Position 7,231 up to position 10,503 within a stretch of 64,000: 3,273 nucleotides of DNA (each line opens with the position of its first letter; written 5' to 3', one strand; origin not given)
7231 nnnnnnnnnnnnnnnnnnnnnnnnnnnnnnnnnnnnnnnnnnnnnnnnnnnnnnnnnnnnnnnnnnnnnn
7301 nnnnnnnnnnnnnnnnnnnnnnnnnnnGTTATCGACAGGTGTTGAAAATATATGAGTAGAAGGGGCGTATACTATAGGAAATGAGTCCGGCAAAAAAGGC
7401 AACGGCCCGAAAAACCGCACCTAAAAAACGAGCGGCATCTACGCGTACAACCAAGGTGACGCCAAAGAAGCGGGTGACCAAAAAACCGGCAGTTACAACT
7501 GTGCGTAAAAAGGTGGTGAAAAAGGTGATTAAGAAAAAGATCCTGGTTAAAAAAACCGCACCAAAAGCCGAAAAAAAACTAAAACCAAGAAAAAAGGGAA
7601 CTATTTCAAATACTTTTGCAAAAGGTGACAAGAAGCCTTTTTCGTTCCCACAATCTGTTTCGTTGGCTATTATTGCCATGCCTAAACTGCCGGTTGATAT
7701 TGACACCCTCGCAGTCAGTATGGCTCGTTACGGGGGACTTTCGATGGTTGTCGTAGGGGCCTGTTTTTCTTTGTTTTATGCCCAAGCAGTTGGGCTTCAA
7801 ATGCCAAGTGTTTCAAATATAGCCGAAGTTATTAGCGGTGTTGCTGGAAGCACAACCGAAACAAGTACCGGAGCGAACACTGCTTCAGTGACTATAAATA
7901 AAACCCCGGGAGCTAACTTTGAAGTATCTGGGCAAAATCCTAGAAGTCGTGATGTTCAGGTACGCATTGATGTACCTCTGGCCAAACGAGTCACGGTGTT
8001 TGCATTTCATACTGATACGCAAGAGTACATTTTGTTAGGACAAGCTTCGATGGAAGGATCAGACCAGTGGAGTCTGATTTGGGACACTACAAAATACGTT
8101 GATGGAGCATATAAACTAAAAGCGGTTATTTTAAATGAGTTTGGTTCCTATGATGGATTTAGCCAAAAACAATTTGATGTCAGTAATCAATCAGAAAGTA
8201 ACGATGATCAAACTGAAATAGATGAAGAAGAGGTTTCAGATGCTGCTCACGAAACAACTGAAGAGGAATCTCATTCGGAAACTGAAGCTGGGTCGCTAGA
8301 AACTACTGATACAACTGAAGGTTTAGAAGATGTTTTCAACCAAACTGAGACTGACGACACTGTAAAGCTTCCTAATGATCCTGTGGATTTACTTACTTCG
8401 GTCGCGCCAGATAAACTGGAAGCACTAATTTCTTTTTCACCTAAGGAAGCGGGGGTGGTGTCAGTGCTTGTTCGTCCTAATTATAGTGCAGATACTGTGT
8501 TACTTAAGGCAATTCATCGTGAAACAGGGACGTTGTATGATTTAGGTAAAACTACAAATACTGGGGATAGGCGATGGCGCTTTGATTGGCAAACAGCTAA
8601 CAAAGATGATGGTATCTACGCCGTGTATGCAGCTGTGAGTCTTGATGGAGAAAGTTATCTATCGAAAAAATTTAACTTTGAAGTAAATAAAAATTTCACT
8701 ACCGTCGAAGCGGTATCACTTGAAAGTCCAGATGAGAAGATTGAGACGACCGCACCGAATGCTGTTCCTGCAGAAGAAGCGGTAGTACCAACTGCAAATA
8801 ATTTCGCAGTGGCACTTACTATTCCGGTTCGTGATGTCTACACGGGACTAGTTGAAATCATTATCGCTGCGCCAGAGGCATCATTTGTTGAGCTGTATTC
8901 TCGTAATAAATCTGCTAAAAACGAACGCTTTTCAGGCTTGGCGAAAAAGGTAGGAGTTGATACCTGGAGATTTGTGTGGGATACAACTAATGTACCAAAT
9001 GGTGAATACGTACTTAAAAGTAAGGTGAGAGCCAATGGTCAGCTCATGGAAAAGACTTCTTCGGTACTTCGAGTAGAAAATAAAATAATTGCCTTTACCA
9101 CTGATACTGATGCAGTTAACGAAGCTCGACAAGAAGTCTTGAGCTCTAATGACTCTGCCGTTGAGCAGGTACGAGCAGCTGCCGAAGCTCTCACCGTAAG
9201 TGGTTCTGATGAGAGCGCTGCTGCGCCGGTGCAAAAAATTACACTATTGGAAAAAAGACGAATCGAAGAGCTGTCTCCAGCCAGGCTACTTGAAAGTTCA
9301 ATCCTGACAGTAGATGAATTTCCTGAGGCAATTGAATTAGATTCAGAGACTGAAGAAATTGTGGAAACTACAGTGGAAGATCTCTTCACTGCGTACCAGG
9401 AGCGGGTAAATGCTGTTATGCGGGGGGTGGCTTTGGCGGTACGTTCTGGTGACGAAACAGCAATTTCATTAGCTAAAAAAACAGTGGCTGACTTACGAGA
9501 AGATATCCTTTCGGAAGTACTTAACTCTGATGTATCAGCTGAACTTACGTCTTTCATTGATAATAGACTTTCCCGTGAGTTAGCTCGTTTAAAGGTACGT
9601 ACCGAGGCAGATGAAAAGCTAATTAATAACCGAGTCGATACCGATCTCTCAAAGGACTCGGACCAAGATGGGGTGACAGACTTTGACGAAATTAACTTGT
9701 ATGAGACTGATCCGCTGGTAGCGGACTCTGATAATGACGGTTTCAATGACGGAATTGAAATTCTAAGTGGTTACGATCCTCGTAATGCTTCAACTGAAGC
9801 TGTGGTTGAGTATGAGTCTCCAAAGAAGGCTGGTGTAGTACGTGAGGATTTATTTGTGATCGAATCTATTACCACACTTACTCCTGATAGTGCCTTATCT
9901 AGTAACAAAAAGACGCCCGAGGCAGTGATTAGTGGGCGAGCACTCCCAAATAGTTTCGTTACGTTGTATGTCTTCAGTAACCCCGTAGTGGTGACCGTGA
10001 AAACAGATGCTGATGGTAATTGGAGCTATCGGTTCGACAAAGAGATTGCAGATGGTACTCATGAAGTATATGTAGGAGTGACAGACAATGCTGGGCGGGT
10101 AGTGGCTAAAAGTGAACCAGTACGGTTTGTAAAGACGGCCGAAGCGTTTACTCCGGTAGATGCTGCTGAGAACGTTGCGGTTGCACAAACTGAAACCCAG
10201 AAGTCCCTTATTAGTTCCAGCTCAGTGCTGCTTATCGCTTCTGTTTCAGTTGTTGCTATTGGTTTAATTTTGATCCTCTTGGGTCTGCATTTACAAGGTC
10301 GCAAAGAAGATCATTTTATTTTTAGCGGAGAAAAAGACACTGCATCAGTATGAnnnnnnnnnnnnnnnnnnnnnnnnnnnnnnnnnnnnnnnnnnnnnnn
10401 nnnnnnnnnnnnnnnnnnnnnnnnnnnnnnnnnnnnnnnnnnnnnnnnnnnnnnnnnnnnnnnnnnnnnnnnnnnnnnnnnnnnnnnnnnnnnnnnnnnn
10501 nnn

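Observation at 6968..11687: Two-component operon wrapped around a giant lysine-tailed, calcium-repeat surface protein, lodged between uvrB and uvrA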

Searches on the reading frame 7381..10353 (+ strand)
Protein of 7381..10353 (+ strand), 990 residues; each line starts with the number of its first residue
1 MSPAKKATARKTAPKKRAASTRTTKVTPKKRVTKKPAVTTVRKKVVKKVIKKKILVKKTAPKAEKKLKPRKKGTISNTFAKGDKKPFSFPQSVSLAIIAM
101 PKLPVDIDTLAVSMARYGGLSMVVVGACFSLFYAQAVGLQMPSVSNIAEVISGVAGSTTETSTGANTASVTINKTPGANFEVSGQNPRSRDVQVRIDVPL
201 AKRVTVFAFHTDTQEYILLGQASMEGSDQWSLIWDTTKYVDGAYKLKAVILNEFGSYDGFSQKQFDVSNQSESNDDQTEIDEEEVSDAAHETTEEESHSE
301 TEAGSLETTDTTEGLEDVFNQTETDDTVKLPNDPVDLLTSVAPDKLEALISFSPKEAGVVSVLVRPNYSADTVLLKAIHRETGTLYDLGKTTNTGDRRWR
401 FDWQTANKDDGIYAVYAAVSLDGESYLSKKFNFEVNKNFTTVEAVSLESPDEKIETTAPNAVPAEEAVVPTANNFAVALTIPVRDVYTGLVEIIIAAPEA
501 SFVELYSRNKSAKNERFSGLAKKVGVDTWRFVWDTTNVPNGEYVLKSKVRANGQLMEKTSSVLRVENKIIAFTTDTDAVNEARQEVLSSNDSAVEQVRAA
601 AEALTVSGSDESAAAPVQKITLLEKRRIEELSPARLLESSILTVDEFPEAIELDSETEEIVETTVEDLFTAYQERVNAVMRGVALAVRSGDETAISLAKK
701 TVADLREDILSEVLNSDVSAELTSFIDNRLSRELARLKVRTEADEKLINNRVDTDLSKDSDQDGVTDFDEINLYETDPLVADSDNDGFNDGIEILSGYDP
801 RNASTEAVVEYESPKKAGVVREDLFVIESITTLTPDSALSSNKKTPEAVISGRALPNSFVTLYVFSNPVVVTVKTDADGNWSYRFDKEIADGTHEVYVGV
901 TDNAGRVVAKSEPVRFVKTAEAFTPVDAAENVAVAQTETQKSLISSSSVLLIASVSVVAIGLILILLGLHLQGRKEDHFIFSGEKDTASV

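Call 3: search_protein_families(library=pfam, proteins=[window:7381-10353:+], max_evalue=0.01)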
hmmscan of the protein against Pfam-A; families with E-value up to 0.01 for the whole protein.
window:7381-10353:+ (990 aa): 4 families
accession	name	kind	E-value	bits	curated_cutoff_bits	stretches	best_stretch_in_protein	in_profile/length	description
PF19077.6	Big_13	-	6e-13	49.6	27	1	842-911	25-94/102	Bacterial Ig-like domain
PF18884.5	TSP3_bac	-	3e-05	24.2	25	0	782-797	1-16/22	Bacterial TSP3 repeat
PF17957.7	Big_7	-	0.00025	22.1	24.1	0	860-898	35-70/70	Bacterial Ig domain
PF17936.7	Big_6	-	0.0032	18.1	27.6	1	847-907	14-73/83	Bacterial Ig domain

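Call 4: search_protein_families(library=ncbifam, proteins=[window:7381-10353:+], max_evalue=0.01)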
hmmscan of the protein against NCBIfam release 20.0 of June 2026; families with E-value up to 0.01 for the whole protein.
window:7381-10353:+ (990 aa): 3 families
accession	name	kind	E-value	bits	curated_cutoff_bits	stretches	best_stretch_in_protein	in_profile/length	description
NF033510.3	Ca_tandemer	repeat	7.3e-09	35.9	50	1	829-905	14-93/96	Ca2+-stabilized repeat-containing adhesin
NF040520.1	Ig_like_BLP2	equivalog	2.4e-07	29.3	750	1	848-945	540-635/730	Ig-like repeat protein Blp2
NF047639.1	throspo3_MtsD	equivalog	0.0075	14.4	800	0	757-805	458-505/651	cell-cell cohesion protein MtsD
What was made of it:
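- On Ca2+-stabilised repeat adhesin (NCBIfam NF033510 Ca_tandemer): 35.9 bits vs 50, one stretch only (call 4).
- Closest known: Ca2+-stabilised Ig-repeat adhesins. Different: NCBIfam Ca_tandemer is below cut-off (35.9 vs 50, call 4).
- The ectodomain is highly acidic with Ca motifs, typical of Ca-stabilised adhesins; NCBIfam Ca_tandemer scores 35.9 bits, below cut-off (call 4).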

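Call 5: find_encoding_contigs(protein=window:7381-10353:+, flank=10000, max_places=6)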
Protein window:7381-10353:+ (990 aa): 1 contig read that carries it; 1 place shown.
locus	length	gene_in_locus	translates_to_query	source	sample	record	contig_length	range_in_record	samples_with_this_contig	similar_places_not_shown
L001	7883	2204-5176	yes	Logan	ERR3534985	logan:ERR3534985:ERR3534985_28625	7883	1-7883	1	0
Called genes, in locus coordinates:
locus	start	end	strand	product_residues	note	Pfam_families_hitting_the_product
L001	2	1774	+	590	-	?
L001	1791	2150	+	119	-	PF00072:Response_reg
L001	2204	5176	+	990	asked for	PF19077:Big_13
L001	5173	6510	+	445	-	PF00512:HisKA, PF02518:HATPase_c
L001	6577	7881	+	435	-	?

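Call 7: find_homologous_proteins(query=window:7381-10353:+, max_evalue=0.001)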
Query window:7381-10353:+ (990 aa): 4 proteins with E <= 0.001 among 8000 candidates.
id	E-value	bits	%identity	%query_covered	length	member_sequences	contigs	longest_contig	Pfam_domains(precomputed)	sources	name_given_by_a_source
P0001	0.0e+0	2122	100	100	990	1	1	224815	PF19077.7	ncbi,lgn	-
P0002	2.6e-98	348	33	49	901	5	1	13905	PF19077.7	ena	-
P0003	2.8e-12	64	40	7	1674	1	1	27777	PF22352.3,PF20773.6,PF18884.6,PF18911.7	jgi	jgi:hypothetical protein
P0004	8.4e-6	42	44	6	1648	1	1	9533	PF13205.13,PF17957.8,PF18884.6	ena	-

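Call 10: find_encoding_contigs(protein=P0002, flank=10000, max_places=6)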
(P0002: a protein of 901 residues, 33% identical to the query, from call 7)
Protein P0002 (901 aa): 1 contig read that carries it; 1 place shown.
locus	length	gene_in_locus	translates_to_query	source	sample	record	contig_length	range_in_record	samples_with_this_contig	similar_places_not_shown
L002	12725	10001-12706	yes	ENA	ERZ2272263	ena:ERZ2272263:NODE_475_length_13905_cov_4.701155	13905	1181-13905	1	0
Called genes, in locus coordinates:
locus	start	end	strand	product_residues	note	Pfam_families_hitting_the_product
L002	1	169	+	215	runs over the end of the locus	PF13098:Thioredoxin_2 (weak), PF13462:Thioredoxin_4, PF01323:DSBA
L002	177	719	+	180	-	PF00578:AhpC-TSA, PF08534:Redoxin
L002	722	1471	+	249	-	PF02683:DsbD_TM, PF13386:DsbD_2 (weak)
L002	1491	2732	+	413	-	PF02812:ELFV_dehydrog_N, PF00208:ELFV_dehydrog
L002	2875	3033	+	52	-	-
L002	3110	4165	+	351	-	PF01594:AI-2E_transport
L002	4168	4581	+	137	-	-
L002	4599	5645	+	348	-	PF09587:PGA_cap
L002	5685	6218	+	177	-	PF00254:FKBP_C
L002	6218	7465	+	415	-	PF01702:TGT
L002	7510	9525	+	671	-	PF00270:DEAD (faint), PF04851:ResIII, PF17757:UvrB_inter, PF27431:UvrB_3rd, PF00271:Helicase_C, PF12344:UvrB, PF02151:UVR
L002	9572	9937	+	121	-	PF00072:Response_reg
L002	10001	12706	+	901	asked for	PF19077:Big_13 (weak)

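Call 12: find_related_loci(query=A1, collection=genome_contigs, flank=10000)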
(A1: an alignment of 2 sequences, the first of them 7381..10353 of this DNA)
Query A1 (990 aa) in genome_contigs; peptide patterns used: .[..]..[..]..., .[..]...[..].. (x = any residue, [..] = any of these).
122 stretches matched a pattern; 12 encode a relative of the query (tblastn E <= 1e-3); 12 distinct loci.
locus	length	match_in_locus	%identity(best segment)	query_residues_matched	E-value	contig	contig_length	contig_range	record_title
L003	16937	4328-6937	35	4-976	2e-83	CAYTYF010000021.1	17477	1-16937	MAG TPA_asm: uncultured Candidatus Saccharibacteria bacterium isolate SRP342105_co2_33 genome assembly, contig: NODE_333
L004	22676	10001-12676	36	15-980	2e-79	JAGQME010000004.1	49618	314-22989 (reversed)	MAG: Candidatus Kaiserbacteria bacterium isolate HKST-UBA34 NODE_4_length_49618_cov_5.110292, whole genome shotgun seque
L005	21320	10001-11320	34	490-976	1e-78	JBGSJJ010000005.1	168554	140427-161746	MAG: Candidatus Paceibacteria bacterium isolate JTS-AC154 k141_209497, whole genome shotgun sequence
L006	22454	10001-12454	32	88-975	2e-117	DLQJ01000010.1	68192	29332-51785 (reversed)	MAG TPA_asm: Patescibacteria group bacterium UBA7435 UBA7435_contig_667, whole genome shotgun sequence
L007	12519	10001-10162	51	746-800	7e-11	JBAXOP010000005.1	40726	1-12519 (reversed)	MAG: Verrucomicrobiota bacterium isolate ELA508 MAG508_5, whole genome shotgun sequence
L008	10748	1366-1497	52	757-800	1e-8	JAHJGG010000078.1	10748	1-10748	MAG: Patescibacteria group bacterium isolate Modern_marine_glass_biofilm.mb.63 Modern_marine_glas.mb.63_k141_714170, who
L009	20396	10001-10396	42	759-810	2e-7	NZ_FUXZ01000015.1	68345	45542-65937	Eubacterium uniforme strain ATCC 35992, whole genome shotgun sequence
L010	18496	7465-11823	60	731-807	2e-8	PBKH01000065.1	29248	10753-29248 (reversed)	MAG: Verrucomicrobiales bacterium isolate SP274 85723, whole genome shotgun sequence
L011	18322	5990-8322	30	659-803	1e-5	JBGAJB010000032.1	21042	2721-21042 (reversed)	MAG: Phycisphaerae bacterium isolate MAG_MBR_H125.93 MBRH125-93_opera_contig_5125, whole genome shotgun sequence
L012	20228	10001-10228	34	758-801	2e-5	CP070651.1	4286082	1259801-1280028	MAG: Trueperaceae bacterium isolate bin86 chromosome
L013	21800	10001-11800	39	757-810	6e-5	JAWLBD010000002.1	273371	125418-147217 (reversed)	MAG: Verrucomicrobiales bacterium isolate ABC1.123 ABC1.123.fa-2, whole genome shotgun sequence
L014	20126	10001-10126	48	757-793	1e-4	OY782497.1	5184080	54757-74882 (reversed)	MAG: Myxococcota bacterium isolate 0c961c99-2a7e-4543-b017-306f11f6fc1d genome assembly, chromosome: 1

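Call 22: search_protein_families(library=pfam, proteins=[L004:14131-15354:+, L004:15351-16178:+, L004:16181-17026:+, L004:9944-12706:+, L006:9758-12499:+, L005:5571-5939:+, L006:6836-7651:-], max_evalue=0.01)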
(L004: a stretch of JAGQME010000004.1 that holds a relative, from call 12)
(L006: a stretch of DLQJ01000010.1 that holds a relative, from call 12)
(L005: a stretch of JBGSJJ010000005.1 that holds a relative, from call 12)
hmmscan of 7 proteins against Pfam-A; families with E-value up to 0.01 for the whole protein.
L004:14131-15354:+ (407 aa): 2 families
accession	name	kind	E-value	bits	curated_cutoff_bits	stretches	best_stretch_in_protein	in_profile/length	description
PF08495.15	FIST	-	1.5e-48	165.7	23.2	1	40-231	2-189/189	FIST N domain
PF10442.14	FIST_C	-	1.3e-27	97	28.5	1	233-377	1-131/131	FIST C domain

L004:15351-16178:+ (275 aa): 5 families
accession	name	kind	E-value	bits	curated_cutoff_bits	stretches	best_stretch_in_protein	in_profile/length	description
PF02518.31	HATPase_c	-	4.4e-28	98.4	26.4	1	165-273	4-110/111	Histidine kinase-, DNA gyrase B-, and HSP90-like ATPase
PF00512.31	HisKA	-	8.9e-12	45.3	26.9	1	49-114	2-64/66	His Kinase A (phospho-acceptor) domain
PF14501.12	HATPase_c_5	-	9.2e-06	26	22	1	169-261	8-93/102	GHKL domain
PF13581.12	HATPase_c_2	-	0.0049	17.3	27.4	1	147-249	11-111/127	Histidine kinase-like ATPase domain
PF13589.12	HATPase_c_3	-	0.0069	16.8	25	0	167-229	3-63/137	Histidine kinase-, DNA gyrase B-, and HSP90-like ATPase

L004:16181-17026:+ (281 aa): 2 families
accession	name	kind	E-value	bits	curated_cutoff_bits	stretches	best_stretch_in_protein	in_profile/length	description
PF00072.30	Response_reg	-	2e-40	137.8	30.2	2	163-266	1-102/111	Response regulator receiver domain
PF13344.12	Hydrolase_6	-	0.0081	16.6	27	0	225-255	25-51/101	Haloacid dehalogenase-like hydrolase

L004:9944-12706:+ (920 aa): 3 families
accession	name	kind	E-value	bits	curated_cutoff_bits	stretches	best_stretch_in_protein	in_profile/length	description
PF19077.6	Big_13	-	5.4e-12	46.5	27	1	775-842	27-97/102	Bacterial Ig-like domain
PF17936.7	Big_6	-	0.00012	22.7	27.6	1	764-835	2-72/83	Bacterial Ig domain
PF17957.7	Big_7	-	0.0011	20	24.1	0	248-305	18-70/70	Bacterial Ig domain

L006:9758-12499:+ (913 aa): 5 families
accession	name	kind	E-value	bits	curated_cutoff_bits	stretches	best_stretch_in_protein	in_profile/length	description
PF19077.6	Big_13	-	1.4e-17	64.5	27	2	772-836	29-95/102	Bacterial Ig-like domain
PF17957.7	Big_7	-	2.6e-08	34.8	24.1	1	318-378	14-70/70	Bacterial Ig domain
PF18884.5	TSP3_bac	-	0.0014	18.8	25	1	682-703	1-21/22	Bacterial TSP3 repeat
PF07495.19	Y_Y_Y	-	0.0021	18.3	26.6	0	371-394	37-62/65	Y_Y_Y domain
PF20271.3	CATASP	-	0.0066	16.8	29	0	599-659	22-81/86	CATRA-Associated Small Protein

L005:5571-5939:+ (122 aa): 0 families

L006:6836-7651:- (271 aa): 1 family
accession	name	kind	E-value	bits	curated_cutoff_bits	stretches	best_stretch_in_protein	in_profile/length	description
PF00535.33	Glycos_transf_2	-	3.7e-21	76.2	23.3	1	51-208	1-163/168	Glycosyl transferase family 2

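Call 26: search_protein_representatives(protein=window:7381-10353:+)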
Query: 990 residues. Proteins with E-value up to 0.001 (for the whole library): 12347; up to 1e-10: 3324; up to 1e-30: 1096. The best 150 are listed.
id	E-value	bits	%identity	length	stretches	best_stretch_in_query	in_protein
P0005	1.8e-223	760.7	44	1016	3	347-984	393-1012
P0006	6.3e-195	666.3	43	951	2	353-982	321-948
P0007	1.8e-161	555.5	39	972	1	7-977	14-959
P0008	1.3e-156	539.5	39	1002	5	660-974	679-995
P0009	1.7e-156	539.1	41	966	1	4-978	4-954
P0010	8.9e-143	493.7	37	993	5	624-972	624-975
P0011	1.1e-142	493.4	38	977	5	613-978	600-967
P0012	2.2e-142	492.5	39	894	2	629-975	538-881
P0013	6.1e-142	491.0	38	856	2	476-972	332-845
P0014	3.8e-138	478.4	36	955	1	13-976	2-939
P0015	2.5e-137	475.7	38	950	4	653-977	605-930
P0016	8.3e-137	474.0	38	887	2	450-980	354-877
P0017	4.2e-135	468.3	37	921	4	613-974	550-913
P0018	1.9e-134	466.2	37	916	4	654-978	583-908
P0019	2.2e-134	465.9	37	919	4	656-980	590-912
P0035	1.0e-123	430.6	36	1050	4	486-978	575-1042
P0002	8.4e-99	348.2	33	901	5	665-977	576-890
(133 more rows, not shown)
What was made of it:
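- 7381..10353 (+): Big membrane protein, 990 aa, whole gene. More than 1000 clusters at 50% identity match at E<1e-30, and the best 150 are nearly all 800-1050 aa (call 26).
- Tried and rejected: The exhaustive HMMER search was needed (call 26).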

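Call 32: find_related_loci(query=A2, collection=metagenome_contigs, flank=8000)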
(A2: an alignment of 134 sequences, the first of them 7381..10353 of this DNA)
Query A2 (990 aa) in metagenome_contigs; peptide patterns used: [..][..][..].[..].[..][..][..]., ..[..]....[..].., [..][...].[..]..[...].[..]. (x = any residue, [..] = any of these).
600 stretches matched a pattern (row limit reached: there are more); 184 encode a relative of the query (tblastn E <= 1e-3); the best 80 are kept; 80 distinct loci.
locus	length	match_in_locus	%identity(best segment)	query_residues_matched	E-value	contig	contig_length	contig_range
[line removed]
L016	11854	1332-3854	42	88-945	4e-88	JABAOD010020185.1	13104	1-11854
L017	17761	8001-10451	29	22-924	5e-85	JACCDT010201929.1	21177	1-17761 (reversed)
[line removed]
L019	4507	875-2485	34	381-957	2e-83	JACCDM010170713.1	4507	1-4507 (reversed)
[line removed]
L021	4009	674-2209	31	175-977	4e-56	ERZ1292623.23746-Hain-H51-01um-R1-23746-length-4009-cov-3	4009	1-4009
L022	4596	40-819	43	726-989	4e-55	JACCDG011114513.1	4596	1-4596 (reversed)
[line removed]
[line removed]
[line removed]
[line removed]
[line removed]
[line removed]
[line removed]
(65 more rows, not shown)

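Call 38: search_solved_structures(query=A3, max_evalue=0.01)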
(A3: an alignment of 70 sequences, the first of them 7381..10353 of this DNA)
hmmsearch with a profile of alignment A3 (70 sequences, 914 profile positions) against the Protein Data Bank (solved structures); distinct sequences matched with E-value up to 0.01: 0.
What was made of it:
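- No known accessory-protein family (YycH, YycI and others) matches by sequence (calls 3, 38).
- Tried and rejected: PDB sequence search with the family profile: no hit (call 38).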
